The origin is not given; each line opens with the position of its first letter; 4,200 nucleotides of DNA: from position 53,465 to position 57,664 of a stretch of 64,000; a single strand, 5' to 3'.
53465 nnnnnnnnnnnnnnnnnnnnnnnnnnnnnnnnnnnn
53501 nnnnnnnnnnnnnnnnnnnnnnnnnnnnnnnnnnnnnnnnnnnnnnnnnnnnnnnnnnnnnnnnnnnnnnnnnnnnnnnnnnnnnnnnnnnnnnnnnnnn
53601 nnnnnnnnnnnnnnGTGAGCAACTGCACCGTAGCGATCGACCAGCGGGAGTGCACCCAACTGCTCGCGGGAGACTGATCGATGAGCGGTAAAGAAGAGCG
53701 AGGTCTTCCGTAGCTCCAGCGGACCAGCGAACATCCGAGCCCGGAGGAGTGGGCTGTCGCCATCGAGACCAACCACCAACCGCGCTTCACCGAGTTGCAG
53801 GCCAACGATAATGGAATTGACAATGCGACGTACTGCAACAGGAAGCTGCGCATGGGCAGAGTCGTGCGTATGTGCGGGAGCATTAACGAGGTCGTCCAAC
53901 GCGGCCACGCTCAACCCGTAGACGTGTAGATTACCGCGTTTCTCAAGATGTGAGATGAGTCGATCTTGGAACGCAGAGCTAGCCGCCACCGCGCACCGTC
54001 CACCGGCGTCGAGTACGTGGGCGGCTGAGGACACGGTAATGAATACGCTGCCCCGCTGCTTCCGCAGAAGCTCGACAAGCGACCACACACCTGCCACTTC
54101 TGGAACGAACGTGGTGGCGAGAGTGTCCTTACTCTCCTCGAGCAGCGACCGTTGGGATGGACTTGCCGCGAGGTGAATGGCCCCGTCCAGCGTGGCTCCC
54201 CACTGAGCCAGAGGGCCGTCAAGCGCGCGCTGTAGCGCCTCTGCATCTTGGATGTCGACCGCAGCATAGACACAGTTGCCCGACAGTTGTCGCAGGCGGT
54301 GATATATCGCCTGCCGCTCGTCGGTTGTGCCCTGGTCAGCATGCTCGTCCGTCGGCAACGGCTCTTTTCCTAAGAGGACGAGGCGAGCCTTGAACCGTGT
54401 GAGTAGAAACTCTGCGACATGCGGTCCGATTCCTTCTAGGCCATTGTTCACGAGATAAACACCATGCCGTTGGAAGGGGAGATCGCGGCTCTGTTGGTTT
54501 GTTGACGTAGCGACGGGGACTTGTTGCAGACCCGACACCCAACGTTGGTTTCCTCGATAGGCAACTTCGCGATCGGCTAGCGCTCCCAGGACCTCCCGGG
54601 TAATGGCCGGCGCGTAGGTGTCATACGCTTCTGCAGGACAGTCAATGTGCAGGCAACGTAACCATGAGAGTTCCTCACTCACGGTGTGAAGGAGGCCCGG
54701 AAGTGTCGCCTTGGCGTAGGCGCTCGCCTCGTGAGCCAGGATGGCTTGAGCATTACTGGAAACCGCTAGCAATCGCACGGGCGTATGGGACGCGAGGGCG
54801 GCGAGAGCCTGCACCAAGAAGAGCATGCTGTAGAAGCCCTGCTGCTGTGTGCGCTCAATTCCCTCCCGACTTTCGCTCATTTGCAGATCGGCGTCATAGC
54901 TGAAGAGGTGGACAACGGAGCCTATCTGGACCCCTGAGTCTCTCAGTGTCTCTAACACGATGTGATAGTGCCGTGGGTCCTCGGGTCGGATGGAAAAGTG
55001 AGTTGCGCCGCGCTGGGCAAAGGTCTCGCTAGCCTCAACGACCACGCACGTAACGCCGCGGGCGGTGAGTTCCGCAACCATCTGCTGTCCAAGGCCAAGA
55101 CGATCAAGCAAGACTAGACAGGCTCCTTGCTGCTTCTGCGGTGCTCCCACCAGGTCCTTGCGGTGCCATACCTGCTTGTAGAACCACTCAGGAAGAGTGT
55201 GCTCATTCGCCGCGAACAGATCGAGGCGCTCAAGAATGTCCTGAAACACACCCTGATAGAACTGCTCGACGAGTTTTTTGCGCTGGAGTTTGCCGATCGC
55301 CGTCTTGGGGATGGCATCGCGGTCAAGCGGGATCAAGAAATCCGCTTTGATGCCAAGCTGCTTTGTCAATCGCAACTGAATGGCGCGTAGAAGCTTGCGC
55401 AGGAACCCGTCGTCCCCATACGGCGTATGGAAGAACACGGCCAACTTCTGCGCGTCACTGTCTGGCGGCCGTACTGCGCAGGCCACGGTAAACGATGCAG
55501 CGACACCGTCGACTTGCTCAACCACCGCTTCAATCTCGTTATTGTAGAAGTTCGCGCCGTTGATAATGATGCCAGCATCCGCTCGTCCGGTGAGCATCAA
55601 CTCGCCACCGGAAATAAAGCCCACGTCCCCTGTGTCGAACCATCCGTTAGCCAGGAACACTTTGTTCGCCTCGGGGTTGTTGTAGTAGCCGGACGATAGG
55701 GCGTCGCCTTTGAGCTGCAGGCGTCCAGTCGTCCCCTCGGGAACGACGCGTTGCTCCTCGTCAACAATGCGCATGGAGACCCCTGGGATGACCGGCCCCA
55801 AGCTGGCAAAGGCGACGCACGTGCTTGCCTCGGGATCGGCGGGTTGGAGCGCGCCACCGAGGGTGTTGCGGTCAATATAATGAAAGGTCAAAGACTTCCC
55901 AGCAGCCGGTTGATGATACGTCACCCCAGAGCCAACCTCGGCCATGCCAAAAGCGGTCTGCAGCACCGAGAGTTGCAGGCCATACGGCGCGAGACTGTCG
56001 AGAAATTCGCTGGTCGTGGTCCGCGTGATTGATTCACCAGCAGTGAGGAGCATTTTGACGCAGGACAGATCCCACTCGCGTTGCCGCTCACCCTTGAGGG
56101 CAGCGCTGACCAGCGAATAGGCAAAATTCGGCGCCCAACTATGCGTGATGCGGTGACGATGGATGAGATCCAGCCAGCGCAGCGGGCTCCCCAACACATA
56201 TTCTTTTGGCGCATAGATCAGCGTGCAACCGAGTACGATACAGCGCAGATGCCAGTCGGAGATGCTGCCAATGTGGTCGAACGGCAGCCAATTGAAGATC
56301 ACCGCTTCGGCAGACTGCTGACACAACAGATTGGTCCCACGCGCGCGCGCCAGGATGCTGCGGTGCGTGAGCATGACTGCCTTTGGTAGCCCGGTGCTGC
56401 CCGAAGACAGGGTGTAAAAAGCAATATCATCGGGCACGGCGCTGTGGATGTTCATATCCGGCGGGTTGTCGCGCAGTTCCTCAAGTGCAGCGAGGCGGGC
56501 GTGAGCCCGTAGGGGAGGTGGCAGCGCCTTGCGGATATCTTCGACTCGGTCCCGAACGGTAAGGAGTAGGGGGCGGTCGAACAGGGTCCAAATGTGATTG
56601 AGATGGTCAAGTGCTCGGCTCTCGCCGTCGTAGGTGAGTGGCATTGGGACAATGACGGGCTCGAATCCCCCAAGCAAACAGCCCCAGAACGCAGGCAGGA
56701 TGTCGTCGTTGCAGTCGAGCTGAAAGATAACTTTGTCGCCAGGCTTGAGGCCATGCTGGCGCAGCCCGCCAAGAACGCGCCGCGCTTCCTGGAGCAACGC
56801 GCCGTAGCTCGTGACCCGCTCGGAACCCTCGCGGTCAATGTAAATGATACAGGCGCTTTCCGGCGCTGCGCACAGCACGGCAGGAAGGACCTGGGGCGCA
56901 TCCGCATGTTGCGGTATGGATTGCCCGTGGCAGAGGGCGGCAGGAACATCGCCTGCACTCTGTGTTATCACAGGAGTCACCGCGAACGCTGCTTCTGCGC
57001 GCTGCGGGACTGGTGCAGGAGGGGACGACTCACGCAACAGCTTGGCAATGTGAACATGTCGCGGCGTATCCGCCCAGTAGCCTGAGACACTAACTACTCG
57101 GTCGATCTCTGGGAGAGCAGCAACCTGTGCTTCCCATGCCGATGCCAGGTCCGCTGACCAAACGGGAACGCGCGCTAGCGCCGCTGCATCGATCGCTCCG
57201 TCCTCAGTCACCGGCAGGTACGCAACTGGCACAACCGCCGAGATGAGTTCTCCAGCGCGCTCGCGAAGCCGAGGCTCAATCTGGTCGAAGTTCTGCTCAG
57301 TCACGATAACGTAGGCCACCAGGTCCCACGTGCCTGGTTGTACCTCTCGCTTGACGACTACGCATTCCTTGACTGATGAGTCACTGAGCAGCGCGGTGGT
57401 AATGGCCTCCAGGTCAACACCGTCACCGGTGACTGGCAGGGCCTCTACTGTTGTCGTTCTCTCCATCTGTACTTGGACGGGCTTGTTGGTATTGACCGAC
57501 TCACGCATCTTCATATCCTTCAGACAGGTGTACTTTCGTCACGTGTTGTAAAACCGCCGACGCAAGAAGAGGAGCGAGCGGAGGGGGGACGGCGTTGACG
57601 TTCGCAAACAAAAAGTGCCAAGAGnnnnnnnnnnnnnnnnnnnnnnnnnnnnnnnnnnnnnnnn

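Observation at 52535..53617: PRMT-fold methyltransferase in a PKS loading module, possibly modifying an unusual starter unit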

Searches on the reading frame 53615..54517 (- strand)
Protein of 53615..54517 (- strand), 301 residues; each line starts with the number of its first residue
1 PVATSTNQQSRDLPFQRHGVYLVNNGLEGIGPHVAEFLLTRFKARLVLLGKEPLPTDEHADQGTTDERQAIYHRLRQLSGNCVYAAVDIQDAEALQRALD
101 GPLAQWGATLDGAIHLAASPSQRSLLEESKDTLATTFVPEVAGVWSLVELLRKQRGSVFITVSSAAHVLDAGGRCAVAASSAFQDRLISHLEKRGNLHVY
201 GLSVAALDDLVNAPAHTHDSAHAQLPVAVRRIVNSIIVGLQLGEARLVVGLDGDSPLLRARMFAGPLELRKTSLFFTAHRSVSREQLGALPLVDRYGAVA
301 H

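Call 62: search_solved_structures(query=window:53615-54517:-, max_evalue=0.001, show_alignments=2)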
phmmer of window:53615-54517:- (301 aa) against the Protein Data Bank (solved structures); distinct sequences matched with E-value up to 0.001: 10.
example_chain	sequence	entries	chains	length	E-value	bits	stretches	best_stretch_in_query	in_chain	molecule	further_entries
6ulw_A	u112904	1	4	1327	3.6e-14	55.9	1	6-211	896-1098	Amino acid adenylation domain-containing protein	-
4j1q_A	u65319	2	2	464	7.7e-10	41.7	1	11-189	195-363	Polyketide synthase PksJ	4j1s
5d2e_A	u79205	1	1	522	7.2e-08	35.2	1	12-191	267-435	MlnE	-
4l4x_A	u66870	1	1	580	3.4e-06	29.7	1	15-196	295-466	AmphI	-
9d2y_A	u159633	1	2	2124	0.00012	24.7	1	15-202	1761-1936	Multifunctional mycocerosic acid synthase membrane-associated MAS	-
9d2z_A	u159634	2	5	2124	0.00012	24.7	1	15-202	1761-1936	Mycocerosic acid synthase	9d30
9pat_C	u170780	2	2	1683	0.00022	23.8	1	68-196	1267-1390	6-deoxyerythronolide-B synthase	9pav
9pat_A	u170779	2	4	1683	0.00022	23.8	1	68-196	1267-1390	6-deoxyerythronolide-B synthase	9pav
9pc6_A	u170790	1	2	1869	0.00029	23.4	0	68-196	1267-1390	6-deoxyerythronolide-B synthase,RifR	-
5bp4_A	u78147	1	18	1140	0.00033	23.2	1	15-189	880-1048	Mycocerosic acid synthase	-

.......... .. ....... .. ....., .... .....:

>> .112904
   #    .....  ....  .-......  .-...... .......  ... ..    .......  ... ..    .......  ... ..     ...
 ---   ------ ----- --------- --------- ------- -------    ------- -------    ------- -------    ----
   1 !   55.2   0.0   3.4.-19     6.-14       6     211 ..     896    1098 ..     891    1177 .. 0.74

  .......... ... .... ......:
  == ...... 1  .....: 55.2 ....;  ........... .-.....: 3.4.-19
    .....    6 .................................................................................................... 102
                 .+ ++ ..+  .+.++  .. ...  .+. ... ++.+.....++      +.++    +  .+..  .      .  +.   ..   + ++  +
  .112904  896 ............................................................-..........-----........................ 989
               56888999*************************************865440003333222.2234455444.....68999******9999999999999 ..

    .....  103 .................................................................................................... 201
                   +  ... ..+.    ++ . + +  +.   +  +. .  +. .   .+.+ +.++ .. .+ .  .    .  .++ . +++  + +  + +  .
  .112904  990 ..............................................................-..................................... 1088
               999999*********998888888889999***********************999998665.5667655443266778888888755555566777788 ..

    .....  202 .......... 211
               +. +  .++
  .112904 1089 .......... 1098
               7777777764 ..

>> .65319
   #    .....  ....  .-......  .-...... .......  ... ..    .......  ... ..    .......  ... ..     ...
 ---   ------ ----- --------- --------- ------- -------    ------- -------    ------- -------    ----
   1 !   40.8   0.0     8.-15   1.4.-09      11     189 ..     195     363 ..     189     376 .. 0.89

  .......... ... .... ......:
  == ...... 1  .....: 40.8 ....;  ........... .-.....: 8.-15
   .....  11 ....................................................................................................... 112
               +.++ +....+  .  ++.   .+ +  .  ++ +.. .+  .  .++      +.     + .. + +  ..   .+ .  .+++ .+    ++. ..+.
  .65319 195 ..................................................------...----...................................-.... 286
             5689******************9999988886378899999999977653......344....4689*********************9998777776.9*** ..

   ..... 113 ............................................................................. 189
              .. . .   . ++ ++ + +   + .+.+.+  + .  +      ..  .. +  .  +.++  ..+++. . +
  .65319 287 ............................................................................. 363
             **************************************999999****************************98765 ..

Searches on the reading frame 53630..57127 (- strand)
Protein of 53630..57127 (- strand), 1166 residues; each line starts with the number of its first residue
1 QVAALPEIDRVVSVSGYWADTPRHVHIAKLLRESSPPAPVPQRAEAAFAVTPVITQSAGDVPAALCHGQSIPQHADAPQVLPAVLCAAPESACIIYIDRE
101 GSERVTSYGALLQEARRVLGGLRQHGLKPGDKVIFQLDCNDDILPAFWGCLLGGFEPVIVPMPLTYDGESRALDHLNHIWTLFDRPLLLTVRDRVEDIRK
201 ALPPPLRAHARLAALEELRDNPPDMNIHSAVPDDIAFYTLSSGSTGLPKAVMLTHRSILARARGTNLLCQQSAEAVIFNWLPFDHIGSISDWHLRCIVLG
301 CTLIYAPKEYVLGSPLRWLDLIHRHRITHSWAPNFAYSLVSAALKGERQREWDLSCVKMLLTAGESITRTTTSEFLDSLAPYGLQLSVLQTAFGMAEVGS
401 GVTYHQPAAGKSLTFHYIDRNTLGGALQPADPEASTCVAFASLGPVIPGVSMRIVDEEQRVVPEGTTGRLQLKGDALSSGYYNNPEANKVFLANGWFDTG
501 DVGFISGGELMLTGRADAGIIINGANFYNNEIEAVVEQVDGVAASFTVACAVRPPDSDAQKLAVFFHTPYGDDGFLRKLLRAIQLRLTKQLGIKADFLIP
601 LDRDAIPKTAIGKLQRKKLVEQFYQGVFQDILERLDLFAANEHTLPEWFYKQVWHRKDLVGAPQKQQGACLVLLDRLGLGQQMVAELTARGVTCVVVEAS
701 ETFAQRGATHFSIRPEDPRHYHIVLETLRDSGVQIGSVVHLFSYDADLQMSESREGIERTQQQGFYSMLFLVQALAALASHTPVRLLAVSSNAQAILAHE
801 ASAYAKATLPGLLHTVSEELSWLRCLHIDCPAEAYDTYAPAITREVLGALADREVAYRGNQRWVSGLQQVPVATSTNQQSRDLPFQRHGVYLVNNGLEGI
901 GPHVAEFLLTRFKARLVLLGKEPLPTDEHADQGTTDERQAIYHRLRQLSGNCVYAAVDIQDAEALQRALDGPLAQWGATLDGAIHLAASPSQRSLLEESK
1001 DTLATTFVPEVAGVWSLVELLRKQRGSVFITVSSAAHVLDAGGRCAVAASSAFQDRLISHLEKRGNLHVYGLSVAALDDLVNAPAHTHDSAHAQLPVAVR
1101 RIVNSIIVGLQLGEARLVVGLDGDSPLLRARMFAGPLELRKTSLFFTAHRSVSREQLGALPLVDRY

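Call 86: search_protein_representatives(protein=window:53630-57127:-)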
Query: 1166 residues. Proteins with E-value up to 0.001 (for the whole library): 110425; up to 1e-10: 44312; up to 1e-30: 11835. The best 150 are listed.
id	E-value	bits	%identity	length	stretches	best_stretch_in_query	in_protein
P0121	0.0e+00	1500.5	52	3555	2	2-1166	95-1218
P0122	0.0e+00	1105.4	64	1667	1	402-1166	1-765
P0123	0.0e+00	1046.3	42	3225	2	1-1166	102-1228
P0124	0.0e+00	1042.6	42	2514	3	61-1165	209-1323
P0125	0.0e+00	1016.6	35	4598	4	79-1137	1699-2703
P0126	1.3e-290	983.5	38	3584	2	63-1164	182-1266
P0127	1.2e-286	970.3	44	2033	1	8-1136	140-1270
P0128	1.6e-285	966.7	34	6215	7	58-1133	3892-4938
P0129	3.5e-282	955.6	44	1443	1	52-1165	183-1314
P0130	2.2e-279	946.3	40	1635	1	3-1165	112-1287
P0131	1.6e-275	933.6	42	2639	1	6-1147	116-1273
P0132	1.5e-273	927.0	33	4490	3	58-1156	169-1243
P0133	2.1e-267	906.7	36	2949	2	63-1165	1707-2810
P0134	7.8e-265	898.1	34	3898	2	3-1165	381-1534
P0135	3.9e-255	866.0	42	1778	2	61-1160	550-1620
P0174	3.7e-221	753.5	37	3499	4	2-673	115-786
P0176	5.0e-221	753.1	37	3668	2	7-1150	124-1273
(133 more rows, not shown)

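Call 90: list_cluster_members(proteins=[P0123, P0121, P0126, P0174, P0176])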
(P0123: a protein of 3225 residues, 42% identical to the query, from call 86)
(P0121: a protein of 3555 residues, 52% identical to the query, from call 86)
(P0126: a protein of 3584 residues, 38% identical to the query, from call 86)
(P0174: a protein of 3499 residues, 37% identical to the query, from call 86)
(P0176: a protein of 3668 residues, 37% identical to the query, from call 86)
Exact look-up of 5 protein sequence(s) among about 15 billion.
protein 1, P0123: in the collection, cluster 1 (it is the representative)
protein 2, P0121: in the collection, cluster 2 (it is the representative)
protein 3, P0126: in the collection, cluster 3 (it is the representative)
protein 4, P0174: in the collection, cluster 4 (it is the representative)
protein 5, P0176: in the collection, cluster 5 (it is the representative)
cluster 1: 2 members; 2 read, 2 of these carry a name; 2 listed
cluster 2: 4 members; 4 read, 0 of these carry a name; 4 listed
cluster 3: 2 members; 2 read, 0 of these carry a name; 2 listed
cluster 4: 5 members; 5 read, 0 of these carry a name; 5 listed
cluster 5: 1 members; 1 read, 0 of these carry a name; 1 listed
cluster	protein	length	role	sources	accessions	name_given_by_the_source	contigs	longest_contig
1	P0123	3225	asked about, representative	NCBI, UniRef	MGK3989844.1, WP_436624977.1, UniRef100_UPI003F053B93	SDR family NAD(P)-dependent oxidoreductase [Sorangium sp. So ce136] | SDR family NAD(P)-dependent oxidoreductase n=1 Tax=Sorangium sp. So ce136 TaxID=3133284 ...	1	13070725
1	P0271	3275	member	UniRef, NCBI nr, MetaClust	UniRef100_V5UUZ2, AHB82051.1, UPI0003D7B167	Polyketide synthase n=1 Tax=Sorangium cellulosum TaxID=56 RepID=V5UUZ2_SORCE | polyketide synthase [Sorangium cellulosum] | status=active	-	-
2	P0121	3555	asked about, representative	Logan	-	-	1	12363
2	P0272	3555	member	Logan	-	-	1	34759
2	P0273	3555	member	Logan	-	-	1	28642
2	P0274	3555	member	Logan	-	-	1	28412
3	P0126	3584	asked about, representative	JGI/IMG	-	-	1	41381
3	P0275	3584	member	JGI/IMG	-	-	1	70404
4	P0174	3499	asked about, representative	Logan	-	-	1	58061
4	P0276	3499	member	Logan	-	-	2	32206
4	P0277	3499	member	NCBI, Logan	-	-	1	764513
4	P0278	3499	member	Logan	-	-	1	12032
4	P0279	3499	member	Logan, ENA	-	-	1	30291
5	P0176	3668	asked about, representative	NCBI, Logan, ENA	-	-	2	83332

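Call 94: find_encoding_contigs(protein=P0123, flank=10000, max_places=2)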
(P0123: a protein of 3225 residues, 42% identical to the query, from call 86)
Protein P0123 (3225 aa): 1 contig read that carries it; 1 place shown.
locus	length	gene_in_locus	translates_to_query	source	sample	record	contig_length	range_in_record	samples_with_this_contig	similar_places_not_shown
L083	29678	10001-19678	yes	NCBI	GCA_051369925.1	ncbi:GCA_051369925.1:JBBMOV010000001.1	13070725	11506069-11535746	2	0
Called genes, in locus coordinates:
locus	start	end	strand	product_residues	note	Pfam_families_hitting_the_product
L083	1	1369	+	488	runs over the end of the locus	PF02321:OEP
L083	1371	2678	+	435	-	PF07732:Cu-oxidase_3, PF00394:Cu-oxidase (weak), PF07731:Cu-oxidase_2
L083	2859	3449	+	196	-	PF11141:DUF2914 (weak)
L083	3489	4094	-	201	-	PF05685:Uma2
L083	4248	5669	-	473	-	PF00149:Metallophos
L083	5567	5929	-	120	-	-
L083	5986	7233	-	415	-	PF07690:MFS_1, PF12832:MFS_1_like, PF00083:Sugar_tr, PF07690:MFS_1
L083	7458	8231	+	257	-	PF00975:Thioesterase, PF12697:Abhydrolase_6 (weak)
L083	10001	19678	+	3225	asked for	PF00501:AMP-binding, PF08659:KR, PF00550:PP-binding, PF00109:ketoacyl-synt, PF02801:Ketoacyl-synt_C, PF16197:KAsynt_C_assoc, PF22336:RhiE-like_linker, PF22621:CurL-like_PKS_C, +8 more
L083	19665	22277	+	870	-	PF00109:ketoacyl-synt, PF02801:Ketoacyl-synt_C, PF16197:KAsynt_C_assoc, PF22621:CurL-like_PKS_C, PF00698:Acyl_transf_1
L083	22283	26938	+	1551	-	PF00109:ketoacyl-synt, PF02801:Ketoacyl-synt_C, PF16197:KAsynt_C_assoc, PF22621:CurL-like_PKS_C, PF00698:Acyl_transf_1, PF00106:adh_short, PF01370:Epimerase, PF08659:KR, +3 more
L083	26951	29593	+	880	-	PF00109:ketoacyl-synt, PF00108:Thiolase_N (faint), PF02801:Ketoacyl-synt_C, PF16197:KAsynt_C_assoc, PF22336:RhiE-like_linker, PF22621:CurL-like_PKS_C, PF00698:Acyl_transf_1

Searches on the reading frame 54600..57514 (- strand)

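Call 8: search_protein_families(library=ncbifam, proteins=[window:54600-57514:-], max_evalue=0.1)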
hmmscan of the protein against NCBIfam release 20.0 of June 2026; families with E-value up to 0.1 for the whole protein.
window:54600-57514:- (971 aa): 107 families (the best 25 are shown)
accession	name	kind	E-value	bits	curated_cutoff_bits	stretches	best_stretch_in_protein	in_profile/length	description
NF005850.0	PRK07768.1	subfamily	1.3e-80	271.2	572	1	231-752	26-543/545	long-chain-fatty-acid--CoA ligase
NF006624.1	PRK09192.1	subfamily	2.4e-73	247.4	600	1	210-758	19-566/567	fatty acyl-AMP ligase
NF004282.0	PRK05691.1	subfamily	8.1e-53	178.1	4090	1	217-755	22-561/4334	non-ribosomal peptide synthase/polyketide synthase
NF004510.0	PRK05851.1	equivalog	3.2e-49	167.5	621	1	357-748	147-516/525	long-chain-fatty acid--ACP ligase MbtM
NF040633.1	FadD32_Coryne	exception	8.4e-46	156.4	875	1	247-752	75-612/614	FadD32-like long-chain-fatty-acid--AMP ligase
NF004837.0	PRK06187.1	subfamily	1.8e-45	155.2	476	1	228-755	31-525/531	long-chain-fatty-acid--CoA ligase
NF004509.1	PRK05850.1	subfamily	1.1e-43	149.4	775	1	227-758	30-574/578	fatty-acid--AMP ligase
NF009124.0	PRK12476.1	subfamily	2.1e-40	138.5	922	1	343-757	173-609/612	fatty acyl-AMP ligase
NF038339.3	FAAL_FadD32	equivalog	1.2e-37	129.4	975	1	227-681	45-518/625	long-chain-fatty-acid--AMP ligase FadD32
NF038337.1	FAAL_FadD21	exception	2e-37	129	1100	1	233-758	37-575/579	fatty-acid--AMP ligase FAAL21/FadD21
TIGR01733.1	AA-adenyl-dom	subfamily_domain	2e-34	119.1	317.4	1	236-673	1-406/409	amino acid adenylation domain-containing protein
NF005702.0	PRK07514.1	subfamily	4.6e-32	111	558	2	570-756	322-503/506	malonyl-CoA synthase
NF038338.1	FAAL_FadD28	exception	7.9e-30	103.7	1100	1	364-758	165-576/580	fatty-acid--AMP ligase FAAL28/FadD28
TIGR02275.1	DHB_AMP_lig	equivalog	2.9e-28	98.4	723.55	2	231-526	45-334/526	(2,3-dihydroxybenzoyl)adenylate synthase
TIGR01923.1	menE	equivalog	3.4e-28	98.7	330.15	2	571-678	278-381/442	o-succinylbenzoate--CoA ligase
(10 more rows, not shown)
